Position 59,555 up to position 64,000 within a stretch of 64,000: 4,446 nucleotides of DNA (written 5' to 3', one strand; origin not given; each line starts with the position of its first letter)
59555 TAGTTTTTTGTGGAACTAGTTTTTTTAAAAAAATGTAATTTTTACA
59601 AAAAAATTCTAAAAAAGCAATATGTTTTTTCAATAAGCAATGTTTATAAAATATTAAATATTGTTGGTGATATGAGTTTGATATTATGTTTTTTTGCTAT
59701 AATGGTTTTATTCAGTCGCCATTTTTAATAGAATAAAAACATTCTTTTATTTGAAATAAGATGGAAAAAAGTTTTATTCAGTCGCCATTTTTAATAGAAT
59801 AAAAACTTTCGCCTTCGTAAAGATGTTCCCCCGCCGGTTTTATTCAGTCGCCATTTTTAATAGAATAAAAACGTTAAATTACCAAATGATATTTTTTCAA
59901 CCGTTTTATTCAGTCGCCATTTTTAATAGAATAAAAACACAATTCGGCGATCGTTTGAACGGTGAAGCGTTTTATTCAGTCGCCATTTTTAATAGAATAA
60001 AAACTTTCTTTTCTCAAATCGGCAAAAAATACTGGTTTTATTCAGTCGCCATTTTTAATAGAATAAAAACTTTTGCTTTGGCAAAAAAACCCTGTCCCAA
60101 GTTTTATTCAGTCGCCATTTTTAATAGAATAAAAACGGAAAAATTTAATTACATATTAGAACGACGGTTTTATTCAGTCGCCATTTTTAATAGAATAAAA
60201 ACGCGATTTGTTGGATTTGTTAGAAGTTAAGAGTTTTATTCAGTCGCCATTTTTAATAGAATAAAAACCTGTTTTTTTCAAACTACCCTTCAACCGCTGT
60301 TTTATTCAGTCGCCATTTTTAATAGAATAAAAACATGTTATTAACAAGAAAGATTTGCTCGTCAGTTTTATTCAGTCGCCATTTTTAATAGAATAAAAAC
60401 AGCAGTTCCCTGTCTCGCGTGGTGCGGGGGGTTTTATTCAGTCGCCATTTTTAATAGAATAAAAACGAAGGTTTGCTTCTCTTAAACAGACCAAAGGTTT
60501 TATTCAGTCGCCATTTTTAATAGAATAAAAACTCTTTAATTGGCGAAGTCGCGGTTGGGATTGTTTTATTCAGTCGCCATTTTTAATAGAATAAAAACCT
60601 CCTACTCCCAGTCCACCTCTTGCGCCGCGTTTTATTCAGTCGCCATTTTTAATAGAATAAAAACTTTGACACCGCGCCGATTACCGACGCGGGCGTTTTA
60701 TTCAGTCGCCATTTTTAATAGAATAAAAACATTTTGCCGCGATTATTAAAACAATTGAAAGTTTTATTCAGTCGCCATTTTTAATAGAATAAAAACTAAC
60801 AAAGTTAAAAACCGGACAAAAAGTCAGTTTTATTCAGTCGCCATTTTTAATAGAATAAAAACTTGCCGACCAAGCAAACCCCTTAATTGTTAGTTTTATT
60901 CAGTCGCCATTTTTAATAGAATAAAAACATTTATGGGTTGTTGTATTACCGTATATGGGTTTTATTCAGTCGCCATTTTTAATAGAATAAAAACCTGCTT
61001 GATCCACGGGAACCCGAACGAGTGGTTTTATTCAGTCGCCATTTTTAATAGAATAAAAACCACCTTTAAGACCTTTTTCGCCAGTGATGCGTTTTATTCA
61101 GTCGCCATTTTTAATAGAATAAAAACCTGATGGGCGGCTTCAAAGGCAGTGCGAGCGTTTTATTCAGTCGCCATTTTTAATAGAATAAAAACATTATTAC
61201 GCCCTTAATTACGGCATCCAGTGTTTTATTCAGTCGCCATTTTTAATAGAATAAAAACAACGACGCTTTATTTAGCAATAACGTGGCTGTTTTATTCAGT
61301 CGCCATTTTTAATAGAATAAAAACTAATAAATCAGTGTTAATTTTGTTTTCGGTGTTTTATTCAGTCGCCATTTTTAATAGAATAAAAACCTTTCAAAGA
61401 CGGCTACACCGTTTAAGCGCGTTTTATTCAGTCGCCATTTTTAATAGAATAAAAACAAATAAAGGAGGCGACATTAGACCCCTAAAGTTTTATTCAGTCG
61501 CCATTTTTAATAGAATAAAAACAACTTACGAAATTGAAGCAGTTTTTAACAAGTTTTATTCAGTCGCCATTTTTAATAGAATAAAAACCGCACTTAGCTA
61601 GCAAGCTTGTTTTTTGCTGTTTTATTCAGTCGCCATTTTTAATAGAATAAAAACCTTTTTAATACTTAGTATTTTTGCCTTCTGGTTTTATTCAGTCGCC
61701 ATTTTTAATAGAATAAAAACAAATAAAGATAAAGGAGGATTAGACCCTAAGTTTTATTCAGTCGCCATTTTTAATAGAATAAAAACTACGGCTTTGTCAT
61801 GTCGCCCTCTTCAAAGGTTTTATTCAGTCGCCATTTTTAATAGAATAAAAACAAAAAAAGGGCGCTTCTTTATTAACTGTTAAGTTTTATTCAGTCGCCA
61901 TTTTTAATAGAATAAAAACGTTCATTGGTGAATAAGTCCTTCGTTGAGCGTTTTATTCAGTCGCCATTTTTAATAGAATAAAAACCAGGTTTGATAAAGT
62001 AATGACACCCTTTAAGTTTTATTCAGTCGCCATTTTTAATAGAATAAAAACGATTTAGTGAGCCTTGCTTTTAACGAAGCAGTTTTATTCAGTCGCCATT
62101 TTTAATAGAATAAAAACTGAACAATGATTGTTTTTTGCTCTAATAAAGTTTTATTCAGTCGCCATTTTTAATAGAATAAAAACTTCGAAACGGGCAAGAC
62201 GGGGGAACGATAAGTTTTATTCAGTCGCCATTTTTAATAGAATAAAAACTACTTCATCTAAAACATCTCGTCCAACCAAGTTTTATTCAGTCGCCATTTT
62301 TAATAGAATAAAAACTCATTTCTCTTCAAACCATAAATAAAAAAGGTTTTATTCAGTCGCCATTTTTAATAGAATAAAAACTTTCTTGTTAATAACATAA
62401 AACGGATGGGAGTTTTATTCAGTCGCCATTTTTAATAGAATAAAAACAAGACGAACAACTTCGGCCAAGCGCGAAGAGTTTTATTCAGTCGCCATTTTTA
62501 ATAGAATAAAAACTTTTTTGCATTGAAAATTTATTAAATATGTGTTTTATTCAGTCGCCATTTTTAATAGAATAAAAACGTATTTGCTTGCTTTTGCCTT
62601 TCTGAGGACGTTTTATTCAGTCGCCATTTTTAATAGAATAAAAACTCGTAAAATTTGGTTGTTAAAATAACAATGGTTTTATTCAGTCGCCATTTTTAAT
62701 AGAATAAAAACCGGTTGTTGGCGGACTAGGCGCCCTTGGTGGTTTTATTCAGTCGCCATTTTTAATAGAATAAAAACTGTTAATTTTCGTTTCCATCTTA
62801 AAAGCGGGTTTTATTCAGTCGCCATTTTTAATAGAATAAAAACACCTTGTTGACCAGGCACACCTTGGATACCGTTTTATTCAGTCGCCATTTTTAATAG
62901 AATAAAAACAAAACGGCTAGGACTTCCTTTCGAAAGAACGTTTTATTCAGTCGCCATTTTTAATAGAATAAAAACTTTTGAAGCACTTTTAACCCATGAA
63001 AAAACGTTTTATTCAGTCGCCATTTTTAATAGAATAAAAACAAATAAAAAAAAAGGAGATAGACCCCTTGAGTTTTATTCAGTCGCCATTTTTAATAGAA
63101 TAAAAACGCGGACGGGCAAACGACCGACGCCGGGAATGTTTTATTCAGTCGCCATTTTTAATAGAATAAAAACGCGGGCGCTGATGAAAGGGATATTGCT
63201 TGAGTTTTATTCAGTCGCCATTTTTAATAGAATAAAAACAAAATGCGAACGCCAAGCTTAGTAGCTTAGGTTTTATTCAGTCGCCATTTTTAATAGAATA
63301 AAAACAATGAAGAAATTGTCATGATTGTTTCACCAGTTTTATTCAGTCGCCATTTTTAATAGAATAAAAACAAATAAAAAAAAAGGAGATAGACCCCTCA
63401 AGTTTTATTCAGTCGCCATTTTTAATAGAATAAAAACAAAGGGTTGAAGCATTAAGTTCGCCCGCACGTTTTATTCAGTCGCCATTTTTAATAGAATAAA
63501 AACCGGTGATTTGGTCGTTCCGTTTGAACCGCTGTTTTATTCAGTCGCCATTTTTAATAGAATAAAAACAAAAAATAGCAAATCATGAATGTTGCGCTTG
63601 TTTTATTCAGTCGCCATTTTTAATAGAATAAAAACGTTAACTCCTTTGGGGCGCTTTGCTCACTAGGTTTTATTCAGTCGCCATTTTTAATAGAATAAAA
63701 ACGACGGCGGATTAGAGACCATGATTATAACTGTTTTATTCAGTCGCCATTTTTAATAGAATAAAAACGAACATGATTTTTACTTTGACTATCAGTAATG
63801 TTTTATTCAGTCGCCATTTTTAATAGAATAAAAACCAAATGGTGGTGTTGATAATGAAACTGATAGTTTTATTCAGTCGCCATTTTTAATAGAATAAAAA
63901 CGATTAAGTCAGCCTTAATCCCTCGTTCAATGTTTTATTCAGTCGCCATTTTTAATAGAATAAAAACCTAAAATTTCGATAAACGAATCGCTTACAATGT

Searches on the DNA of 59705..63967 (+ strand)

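Call 69: search_dna_similar(query=window:59705-63967:+, collection=phages, mode=distant, max_evalue=0.01, max_rows=10)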
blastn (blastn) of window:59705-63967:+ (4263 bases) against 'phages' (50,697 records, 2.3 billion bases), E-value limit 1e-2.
Records with a match: 1; places in all: 1; records where one place covers at least 80% of the query: 0.
Best place of each record, by identity: 90-95% 1.
By first word of the organism name: Bacteroides 1.
By host as written in the record: Bacteroides thetaiotaomicron DA681 1.
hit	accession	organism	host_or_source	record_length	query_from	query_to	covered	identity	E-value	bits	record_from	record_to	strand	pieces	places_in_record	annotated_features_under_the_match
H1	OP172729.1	Bacteroides phage BT681P4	Bacteroides thetaiotaomicron DA681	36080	3314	3680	2%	91.9%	7e-4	109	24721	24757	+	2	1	none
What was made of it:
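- Tried and rejected: blastn of the array against the phage collection gave one spurious hit (call 69).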
